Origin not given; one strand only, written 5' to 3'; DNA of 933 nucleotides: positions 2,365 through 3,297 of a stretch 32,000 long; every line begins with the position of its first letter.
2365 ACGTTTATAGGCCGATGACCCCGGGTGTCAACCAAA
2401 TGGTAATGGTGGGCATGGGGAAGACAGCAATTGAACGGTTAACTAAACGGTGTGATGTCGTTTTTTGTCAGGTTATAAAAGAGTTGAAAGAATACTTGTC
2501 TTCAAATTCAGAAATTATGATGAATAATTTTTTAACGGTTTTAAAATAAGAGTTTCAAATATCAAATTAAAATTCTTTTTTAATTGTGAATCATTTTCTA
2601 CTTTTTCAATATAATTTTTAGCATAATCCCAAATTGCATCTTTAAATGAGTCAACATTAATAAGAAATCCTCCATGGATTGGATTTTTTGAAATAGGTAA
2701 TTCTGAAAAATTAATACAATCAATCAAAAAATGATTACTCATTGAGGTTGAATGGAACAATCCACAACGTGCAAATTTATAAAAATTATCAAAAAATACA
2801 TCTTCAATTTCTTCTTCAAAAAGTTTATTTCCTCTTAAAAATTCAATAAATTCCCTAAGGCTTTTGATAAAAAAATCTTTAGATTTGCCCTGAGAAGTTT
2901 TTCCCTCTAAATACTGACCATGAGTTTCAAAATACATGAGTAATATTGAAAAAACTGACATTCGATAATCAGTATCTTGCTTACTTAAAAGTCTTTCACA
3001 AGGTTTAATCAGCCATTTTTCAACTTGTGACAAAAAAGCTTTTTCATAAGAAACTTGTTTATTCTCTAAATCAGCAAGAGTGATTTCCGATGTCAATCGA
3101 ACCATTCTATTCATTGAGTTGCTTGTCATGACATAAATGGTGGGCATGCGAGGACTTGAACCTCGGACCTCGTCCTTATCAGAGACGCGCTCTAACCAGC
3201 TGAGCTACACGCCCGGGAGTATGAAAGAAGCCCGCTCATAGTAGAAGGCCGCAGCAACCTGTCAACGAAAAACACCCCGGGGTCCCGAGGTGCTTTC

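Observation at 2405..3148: Miniature integrase-less islet at tRNA-Ile, bounded by a 13-bp duplication of the tRNA 3' end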

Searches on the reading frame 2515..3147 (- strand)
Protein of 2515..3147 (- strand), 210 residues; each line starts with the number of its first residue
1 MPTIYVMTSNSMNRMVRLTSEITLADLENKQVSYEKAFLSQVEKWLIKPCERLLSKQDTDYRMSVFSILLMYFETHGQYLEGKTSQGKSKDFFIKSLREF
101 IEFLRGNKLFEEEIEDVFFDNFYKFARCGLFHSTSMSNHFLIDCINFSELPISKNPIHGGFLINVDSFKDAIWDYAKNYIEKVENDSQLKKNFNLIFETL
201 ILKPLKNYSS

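Call 7: search_protein_families(library=pfam, proteins=[window:2515-3147:-], max_evalue=1)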
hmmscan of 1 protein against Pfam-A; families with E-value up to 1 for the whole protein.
window:2515-3147:- (210 aa): 0 families

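Call 8: search_protein_families(library=padloc, proteins=[window:2515-3147:-], max_evalue=1)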
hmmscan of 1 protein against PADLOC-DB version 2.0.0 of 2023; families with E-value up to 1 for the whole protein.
window:2515-3147:- (210 aa): 0 families

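Call 9: search_protein_families(library=phrogs, proteins=[window:2515-3147:-], max_evalue=1)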
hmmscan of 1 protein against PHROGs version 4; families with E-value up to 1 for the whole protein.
window:2515-3147:- (210 aa): 2 families
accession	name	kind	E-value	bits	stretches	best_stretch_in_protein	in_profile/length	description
phrog_2505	-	unknown function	0.017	16.1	1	88-112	4-28/56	-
phrog_18591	-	unknown function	0.033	14.9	1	115-194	68-152/168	-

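Call 10: search_protein_families(library=ncbifam, proteins=[window:2515-3147:-], max_evalue=1)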
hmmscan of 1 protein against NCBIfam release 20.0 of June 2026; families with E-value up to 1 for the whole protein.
window:2515-3147:- (210 aa): 1 family
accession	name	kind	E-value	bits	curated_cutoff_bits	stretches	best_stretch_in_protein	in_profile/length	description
NF006343.0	PRK08570.1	equivalog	0.13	12.2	131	1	83-140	85-141/150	50S ribosomal protein L19e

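Call 11: find_homologous_proteins(query=window:2515-3147:-, max_evalue=0.01)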
Query window:2515-3147:- (210 aa): 6 proteins with E <= 0.01 among 132 candidates.
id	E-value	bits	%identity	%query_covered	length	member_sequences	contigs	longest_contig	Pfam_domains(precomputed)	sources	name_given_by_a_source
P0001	4.5e-135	466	100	100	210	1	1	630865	-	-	-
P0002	1.2e-105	370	84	95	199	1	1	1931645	-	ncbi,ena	-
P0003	3.0e-79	284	65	95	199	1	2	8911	-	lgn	-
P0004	1.2e-66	242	76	70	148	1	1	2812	-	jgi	-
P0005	5.0e-41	159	40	91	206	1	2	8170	-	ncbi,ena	-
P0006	7.8e-13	67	32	80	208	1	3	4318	-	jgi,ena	-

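Call 13: find_encoding_contigs(protein=P0002, flank=6000, max_places=4)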
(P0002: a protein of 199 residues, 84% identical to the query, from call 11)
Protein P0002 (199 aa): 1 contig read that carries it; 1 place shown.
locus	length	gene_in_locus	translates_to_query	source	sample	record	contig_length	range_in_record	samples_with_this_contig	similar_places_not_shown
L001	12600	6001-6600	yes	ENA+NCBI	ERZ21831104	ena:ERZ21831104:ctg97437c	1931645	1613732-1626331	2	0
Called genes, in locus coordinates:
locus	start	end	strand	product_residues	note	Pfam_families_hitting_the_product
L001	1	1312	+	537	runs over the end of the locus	-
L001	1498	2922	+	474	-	PF02789:Peptidase_M17_N (weak), PF00883:Peptidase_M17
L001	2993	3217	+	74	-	PF03840:SecG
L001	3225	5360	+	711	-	PF00496:SBP_bac_5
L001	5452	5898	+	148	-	PF01281:Ribosomal_L9_N, PF03948:Ribosomal_L9_C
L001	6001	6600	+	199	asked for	-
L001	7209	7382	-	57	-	-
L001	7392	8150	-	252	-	-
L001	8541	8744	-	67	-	-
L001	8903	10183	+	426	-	PF13304:AAA_21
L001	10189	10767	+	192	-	-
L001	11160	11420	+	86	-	-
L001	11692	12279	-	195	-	PF13707:RloB (weak)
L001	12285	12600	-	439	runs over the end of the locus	PF13175:AAA_15, PF13304:AAA_21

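Call 14: find_encoding_contigs(protein=P0003, flank=6000, max_places=4)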
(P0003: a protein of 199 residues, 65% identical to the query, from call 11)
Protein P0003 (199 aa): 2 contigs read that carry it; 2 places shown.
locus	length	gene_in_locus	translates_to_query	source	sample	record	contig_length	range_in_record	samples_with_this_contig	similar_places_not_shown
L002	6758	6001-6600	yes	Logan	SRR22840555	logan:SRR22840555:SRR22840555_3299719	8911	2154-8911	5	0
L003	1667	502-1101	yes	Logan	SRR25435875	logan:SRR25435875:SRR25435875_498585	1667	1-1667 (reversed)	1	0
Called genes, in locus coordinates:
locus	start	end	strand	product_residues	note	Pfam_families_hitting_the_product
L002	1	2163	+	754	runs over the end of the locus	PF04851:ResIII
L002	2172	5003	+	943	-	PF13304:AAA_21 (weak)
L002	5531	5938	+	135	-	-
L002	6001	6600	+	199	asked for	-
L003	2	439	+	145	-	?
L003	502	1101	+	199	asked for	-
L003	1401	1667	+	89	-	?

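Call 15: find_encoding_contigs(protein=P0005, flank=6000, max_places=4)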
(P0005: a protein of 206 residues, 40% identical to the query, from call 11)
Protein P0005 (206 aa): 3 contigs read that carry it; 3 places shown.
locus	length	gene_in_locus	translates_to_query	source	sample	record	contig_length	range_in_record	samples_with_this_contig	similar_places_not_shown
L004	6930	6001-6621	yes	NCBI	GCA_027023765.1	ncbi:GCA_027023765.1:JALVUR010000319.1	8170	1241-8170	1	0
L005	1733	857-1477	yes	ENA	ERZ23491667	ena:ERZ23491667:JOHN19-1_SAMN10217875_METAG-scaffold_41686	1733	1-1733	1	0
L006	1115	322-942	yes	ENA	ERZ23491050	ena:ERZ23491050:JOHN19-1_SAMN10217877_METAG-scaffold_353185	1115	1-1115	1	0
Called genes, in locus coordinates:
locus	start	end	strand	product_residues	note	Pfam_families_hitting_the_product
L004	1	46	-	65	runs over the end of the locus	-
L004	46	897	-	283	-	PF00316:FBPase, PF18913:FBPase_C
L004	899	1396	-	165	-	PF01656:CbiA (weak), PF03205:MobB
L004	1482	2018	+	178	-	-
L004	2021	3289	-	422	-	PF01464:SLT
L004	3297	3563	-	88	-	PF02325:CCB3_YggT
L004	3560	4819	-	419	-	PF00749:tRNA-synt_1c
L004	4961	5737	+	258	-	PF01416:PseudoU_synth_1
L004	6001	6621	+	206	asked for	-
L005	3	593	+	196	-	?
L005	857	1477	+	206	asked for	-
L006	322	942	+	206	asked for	-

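Call 22: find_encoding_contigs(protein=P0004, flank=6000, max_places=4)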
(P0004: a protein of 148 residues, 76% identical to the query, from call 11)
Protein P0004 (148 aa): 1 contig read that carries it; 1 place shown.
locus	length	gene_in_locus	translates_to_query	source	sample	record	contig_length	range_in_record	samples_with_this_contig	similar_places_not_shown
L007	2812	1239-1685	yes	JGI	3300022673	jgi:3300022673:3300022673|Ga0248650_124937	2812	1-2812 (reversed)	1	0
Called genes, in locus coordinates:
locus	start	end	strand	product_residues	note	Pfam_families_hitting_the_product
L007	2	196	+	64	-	?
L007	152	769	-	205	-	PF00989:PAS, PF13188:PAS_8, PF08448:PAS_4, PF13426:PAS_9, PF00158:Sigma54_activat, PF14532:Sigma54_activ_2 (weak)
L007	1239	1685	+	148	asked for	-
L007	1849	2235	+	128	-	-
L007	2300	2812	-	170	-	?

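Call 23: find_encoding_contigs(protein=P0006, flank=6000, max_places=4)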
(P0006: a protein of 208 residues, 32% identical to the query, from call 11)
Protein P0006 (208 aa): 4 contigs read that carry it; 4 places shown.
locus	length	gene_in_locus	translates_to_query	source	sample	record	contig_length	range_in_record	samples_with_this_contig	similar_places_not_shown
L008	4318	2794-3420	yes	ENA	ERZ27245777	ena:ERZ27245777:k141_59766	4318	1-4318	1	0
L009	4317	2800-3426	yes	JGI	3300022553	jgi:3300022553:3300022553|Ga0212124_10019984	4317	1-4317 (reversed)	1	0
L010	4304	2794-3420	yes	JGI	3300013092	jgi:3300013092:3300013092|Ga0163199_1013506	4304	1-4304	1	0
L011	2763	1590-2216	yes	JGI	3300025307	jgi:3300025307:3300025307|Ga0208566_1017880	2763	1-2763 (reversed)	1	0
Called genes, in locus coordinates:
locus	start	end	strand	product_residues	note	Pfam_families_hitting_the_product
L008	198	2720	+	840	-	PF04851:ResIII, PF18766:SWI2_SNF2, PF22679:T1R_D3-like, PF11867:T1RH-like_C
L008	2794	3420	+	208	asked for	-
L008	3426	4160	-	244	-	PF20582:UPF0758_N, PF04002:RadC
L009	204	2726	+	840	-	PF04851:ResIII, PF18766:SWI2_SNF2, PF22679:T1R_D3-like, PF11867:T1RH-like_C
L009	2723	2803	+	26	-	-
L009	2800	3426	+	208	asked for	-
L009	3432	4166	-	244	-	PF20582:UPF0758_N, PF04002:RadC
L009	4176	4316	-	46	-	?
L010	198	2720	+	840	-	PF04851:ResIII, PF18766:SWI2_SNF2, PF22679:T1R_D3-like, PF11867:T1RH-like_C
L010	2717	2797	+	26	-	-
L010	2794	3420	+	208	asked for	-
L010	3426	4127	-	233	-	PF20582:UPF0758_N, PF04002:RadC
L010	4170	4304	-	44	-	?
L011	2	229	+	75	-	?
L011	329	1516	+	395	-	PF22679:T1R_D3-like, PF11867:T1RH-like_C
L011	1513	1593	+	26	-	-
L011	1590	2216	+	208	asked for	-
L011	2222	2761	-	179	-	?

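Call 27: search_solved_structures(query=A2, max_evalue=10)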
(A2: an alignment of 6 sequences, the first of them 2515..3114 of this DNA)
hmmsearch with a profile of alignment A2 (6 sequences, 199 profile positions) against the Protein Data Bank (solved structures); distinct sequences matched with E-value up to 10: 2.
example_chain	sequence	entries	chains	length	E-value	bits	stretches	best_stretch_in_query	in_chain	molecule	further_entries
9l08_A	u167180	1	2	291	0.67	12.8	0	84-123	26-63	Covalently Connected Cytochrome c555 trimer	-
7ar9_a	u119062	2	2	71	0.99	12.3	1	62-96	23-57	MWFE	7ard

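Call 31: predict_structure(alignment_id=A2)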
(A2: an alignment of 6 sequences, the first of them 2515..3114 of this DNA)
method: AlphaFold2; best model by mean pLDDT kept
length: 199 residues; sequences in the alignment: 6
mean_pLDDT: 90.0   pTM: 0.88
mean pLDDT of the five models: 90.0, 89.3, 85.0, 84.3, 79.9
residues with pLDDT >= 90: 132; 70-90: 56; 50-70: 10; < 50: 1
segments of 3 or more residues with pLDDT < 50: none
pLDDT, mean of each block of 10 residues (from residue 1): 78 93 97 95 88 91 96 91 97 95 89 76 70 85 85 95 98 96 96 89
secondary structure, 60 per line:
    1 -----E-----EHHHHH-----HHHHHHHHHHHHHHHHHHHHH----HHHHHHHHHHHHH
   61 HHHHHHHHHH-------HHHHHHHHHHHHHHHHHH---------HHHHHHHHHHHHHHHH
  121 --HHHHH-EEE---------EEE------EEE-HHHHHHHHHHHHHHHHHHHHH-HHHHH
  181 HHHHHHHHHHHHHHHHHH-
elements in order: H13-17 H23-43 H48-70 H78-95 H105-120 H123-127 E129-131 E141-143 E150-152 H154-174 H176-198

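Call 32: find_encoding_contigs(protein=P0002, flank=10000, max_places=2)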
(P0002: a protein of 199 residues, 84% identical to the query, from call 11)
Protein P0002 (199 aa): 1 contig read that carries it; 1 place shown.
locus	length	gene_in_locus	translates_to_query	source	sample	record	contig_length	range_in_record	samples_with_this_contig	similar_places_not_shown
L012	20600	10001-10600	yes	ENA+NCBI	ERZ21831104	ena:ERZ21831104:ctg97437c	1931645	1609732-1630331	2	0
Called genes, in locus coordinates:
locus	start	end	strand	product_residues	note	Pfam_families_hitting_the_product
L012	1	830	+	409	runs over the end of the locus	-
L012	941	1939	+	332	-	-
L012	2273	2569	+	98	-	-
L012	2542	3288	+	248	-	-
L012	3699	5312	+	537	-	-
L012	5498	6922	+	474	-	PF02789:Peptidase_M17_N (weak), PF00883:Peptidase_M17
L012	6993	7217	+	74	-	PF03840:SecG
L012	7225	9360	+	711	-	PF00496:SBP_bac_5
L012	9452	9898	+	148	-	PF01281:Ribosomal_L9_N, PF03948:Ribosomal_L9_C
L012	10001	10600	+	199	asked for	-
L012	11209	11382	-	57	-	-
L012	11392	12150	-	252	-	-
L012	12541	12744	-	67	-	-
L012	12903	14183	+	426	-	PF13304:AAA_21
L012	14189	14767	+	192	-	-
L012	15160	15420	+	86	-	-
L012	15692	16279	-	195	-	PF13707:RloB (weak)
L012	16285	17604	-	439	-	PF13175:AAA_15, PF13304:AAA_21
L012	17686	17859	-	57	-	-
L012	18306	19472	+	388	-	-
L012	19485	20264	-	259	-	PF02463:SMC_N (weak), PF00005:ABC_tran, PF13304:AAA_21 (faint)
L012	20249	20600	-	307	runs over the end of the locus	PF00005:ABC_tran, PF02463:SMC_N (weak), PF13304:AAA_21 (weak), PF08352:oligo_HPY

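Call 35: fold_search(model_id=the predicted structure, library=pdb)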
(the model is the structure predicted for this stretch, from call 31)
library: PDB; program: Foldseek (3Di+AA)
matches with E <= 10: 25; with E <= 0.001: 0
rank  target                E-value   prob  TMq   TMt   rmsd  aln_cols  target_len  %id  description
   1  8vwj_S                1.7e+00  0.03  0.16  0.15  21.3       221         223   15  The base complex of the AcMNPV baculovirus nucleocapsid (Class 2, localised reconstruction) (released 2024-11-06)
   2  6d2s                  3.0e+00  0.03  0.13  0.11  14.2       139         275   14  Mycobacterium tuberculosis transcriptional regulator (released 2019-04-17)
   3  9a50_A                3.4e+00  0.05  0.18  0.16   8.4       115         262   14  Integrative model of RPSB-RPOC by crosslinking MS and deep learning (released 2024-09-18)
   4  9e3f_A                3.4e+00  0.03  0.16  0.09  25.8       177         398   14  Torpedo muscle-type nicotinic acetylcholine receptor - Unliganded State (released 2025-10-08)
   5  4qhi_B                3.6e+00  0.08  0.16  0.25  14.3       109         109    9  Crystal structure of Methanocaldococcus jannaschii selecase mutant R36W (released 2014-07-16)
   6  6cz6_C                3.7e+00  0.03  0.14  0.10  14.1       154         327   13  Mycobacterium tuberculosis transcriptional regulator (released 2019-04-17)
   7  4i76_A                3.9e+00  0.04  0.18  0.18  14.4       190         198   16  Crystal structure of transcriptional regulator TM1030 with octanol (released 2013-01-02)
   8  6cyy_A                4.4e+00  0.02  0.13  0.09  12.9       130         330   13  Mycobacterium tuberculosis transcriptional regulator (released 2019-04-17)
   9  3vr5_G                4.4e+00  0.01  0.11  0.13  22.4       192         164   12  Crystal structure of nucleotide-free Enterococcus hirae V1-ATPase [eV1(L)] (released 2013-01-16)
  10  4pho_B                4.4e+00  0.01  0.12  0.09  23.1       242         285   15  ClyA CC6/264 ox (2-303) (released 2014-09-24)
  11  6cz6_A                4.6e+00  0.02  0.12  0.09  14.6       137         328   14  Mycobacterium tuberculosis transcriptional regulator (released 2019-04-17)
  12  6cyj_A                5.1e+00  0.02  0.13  0.09  14.6       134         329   13  Mycobacterium tuberculosis transcriptional regulator (released 2019-04-17)
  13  7eqf_A                5.3e+00  0.02  0.18  0.19  15.3       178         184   10  Crystal Structure of a Transcription Factor in complex with Ligand (released 2022-04-27)
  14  8foh_B                5.3e+00  0.02  0.16  0.10  19.1       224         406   12  Cryo-EM structure of S. cerevisiae DNA polymerase alpha-primase complex in the RNA synthesis state (released 2023-05-31)
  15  6su3_X                5.6e+00  0.01  0.14  0.12  19.1       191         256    9  Crystal structure of the 48C12 heliorhodopsin in the violet form at pH 8.8 (released 2019-12-11)
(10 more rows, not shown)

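Call 36: search_protein_representatives(alignment_id=A2)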
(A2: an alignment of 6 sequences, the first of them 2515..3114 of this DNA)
Query: 6 sequences, 199 profile positions. Proteins with E-value up to 0.001 (for the whole library): 1282; up to 1e-10: 540; up to 1e-30: 35. The best 150 are listed.
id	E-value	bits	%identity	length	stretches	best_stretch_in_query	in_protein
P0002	7.8e-102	355.4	-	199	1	1-199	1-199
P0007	1.1e-58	214.6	-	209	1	5-197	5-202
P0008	4.9e-58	212.4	-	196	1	1-198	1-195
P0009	2.0e-53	197.4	-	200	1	5-196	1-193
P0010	6.1e-53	195.8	-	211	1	4-198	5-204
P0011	3.6e-50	186.8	-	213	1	1-198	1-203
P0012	3.5e-49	183.5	-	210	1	5-192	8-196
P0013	8.7e-48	179.0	-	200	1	13-196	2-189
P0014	1.8e-46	174.6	-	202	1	1-190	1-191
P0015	1.8e-44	168.1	-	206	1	5-197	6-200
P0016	3.5e-43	163.9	-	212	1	3-198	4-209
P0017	1.7e-42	161.7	-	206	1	3-198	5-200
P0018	3.3e-42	160.7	-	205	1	5-197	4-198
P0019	3.9e-42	160.5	-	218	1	4-198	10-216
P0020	1.1e-41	159.1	-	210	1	24-196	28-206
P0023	5.5e-40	153.5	-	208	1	1-193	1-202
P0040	7.4e-31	123.7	-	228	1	10-187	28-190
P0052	3.0e-26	108.6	-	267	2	9-137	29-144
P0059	2.8e-25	105.5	-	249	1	9-188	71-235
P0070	6.6e-24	101.0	-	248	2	17-172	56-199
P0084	9.3e-23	97.3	-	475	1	8-187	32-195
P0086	1.3e-22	96.8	-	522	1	53-185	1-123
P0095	4.6e-22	95.0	-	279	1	25-187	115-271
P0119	7.6e-21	91.0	-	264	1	3-189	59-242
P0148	1.0e-19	87.4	-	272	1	15-187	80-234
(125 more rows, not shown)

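Call 37: search_protein_families(library=pfam, proteins=[P0084, P0086, P0095, P0052, P0148, P0119, P0007, P0040, P0059, P0070], max_evalue=0.01)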
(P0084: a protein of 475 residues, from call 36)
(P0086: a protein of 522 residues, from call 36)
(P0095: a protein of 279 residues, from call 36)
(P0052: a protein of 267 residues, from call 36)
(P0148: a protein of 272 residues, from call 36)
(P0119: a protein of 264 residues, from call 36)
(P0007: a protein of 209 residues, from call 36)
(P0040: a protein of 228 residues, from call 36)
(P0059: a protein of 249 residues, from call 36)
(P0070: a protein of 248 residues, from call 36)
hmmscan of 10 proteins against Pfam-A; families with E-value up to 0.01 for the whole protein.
P0084 (475 aa): 1 family
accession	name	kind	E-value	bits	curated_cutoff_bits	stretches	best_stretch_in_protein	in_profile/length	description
PF18734.6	HEPN_AbiU2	-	3.1e-09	37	26.8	1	244-405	26-171/193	AbiU2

P0086 (522 aa): 1 family
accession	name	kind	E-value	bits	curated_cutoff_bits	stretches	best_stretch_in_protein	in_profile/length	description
PF01420.25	Methylase_S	-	1.9e-14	54.7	22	1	129-305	1-167/168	Type I restriction modification DNA specificity domain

P0095 (279 aa): 0 families

P0052 (267 aa): 0 families

P0148 (272 aa): 0 families

P0119 (264 aa): 0 families

P0007 (209 aa): 0 families

P0040 (228 aa): 0 families

P0059 (249 aa): 0 families

P0070 (248 aa): 0 families

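Call 51: fold_search(model_id=the predicted structure, library=viral)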
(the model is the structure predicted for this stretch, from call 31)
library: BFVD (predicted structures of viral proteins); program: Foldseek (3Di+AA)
matches with E <= 10: 33; with E <= 0.001: 0
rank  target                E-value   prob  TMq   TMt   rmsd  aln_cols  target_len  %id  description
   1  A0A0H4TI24            2.4e-02  1.00  0.44  0.50   6.2       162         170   18  (no name in the UniProt tables at hand)
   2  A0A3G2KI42            5.0e-01  0.69  0.39  0.35   6.2       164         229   12  Uncharacterized protein [Arthrobacter phage Nandita]
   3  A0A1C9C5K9            2.5e+00  0.03  0.20  0.20  15.3       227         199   14  Uncharacterized protein [Heterosigma akashiwo virus 01]
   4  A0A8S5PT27            3.3e+00  0.02  0.13  0.03  48.0       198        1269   11  Chromosome segregation ATPase [Siphoviridae sp. ct96x5]
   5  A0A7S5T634            4.0e+00  0.03  0.20  0.13  15.8       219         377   12  (no name in the UniProt tables at hand)
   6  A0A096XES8            4.5e+00  0.06  0.15  0.24   9.9        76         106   10  Uncharacterized protein [Escherichia phage phi191]
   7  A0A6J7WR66            4.7e+00  0.02  0.15  0.15  19.7       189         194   16  Uncharacterized protein [uncultured Caudovirales phage]
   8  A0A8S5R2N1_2          4.7e+00  0.02  0.12  0.03  24.5       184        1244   14  Tail tape measure protein [Siphoviridae sp. ct6d71]
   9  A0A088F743            5.2e+00  0.02  0.15  0.06  19.7       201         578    9  (no name in the UniProt tables at hand)
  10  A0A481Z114            5.5e+00  0.01  0.12  0.10  19.1       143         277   17  Uncharacterized protein [Mimivirus LCMiAC02]
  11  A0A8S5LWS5            5.8e+00  0.01  0.14  0.08  17.5       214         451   12  Internal head protein [Myoviridae sp. cto1k8]
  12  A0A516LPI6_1          6.1e+00  0.04  0.15  0.04  13.9        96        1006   11  (no name in the UniProt tables at hand)
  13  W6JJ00                6.1e+00  0.01  0.17  0.15  15.9       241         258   14  Uncharacterized protein [Alphaentomopoxvirus acuprea]
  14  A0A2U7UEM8            6.1e+00  0.01  0.15  0.07  20.0       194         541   11  Uncharacterized protein [Pandoravirus macleodensis]
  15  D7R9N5                6.4e+00  0.07  0.22  0.14   6.9        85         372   10  p1 protein (Fragment) [Cystovirus phi6]
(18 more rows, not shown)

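Call 59: find_encoding_contigs(protein=P0001, flank=1000, max_places=3)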
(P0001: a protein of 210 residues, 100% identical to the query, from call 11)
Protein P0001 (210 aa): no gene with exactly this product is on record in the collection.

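Call 77: search_protein_families(library=pfam, proteins=[L012:11392-12150:-, L012:14189-14767:+, L012:15160-15420:+], max_evalue=0.01)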
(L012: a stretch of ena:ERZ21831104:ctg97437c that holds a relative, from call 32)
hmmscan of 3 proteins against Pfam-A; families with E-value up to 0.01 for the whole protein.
L012:11392-12150:- (252 aa): 0 families

L012:14189-14767:+ (192 aa): 0 families

L012:15160-15420:+ (86 aa): 0 families

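Call 81: search_dna_similar(query=window:2515-3114:-, collection=plasmids, mode=protein, max_evalue=0.001, max_rows=15)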
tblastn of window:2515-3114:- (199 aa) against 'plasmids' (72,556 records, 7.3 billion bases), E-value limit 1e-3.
No match.

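Call 82: search_dna_similar(query=window:2515-3114:-, collection=phages, mode=protein, max_evalue=0.001, max_rows=15)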
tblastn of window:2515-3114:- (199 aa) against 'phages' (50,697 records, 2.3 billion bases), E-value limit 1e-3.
No match.
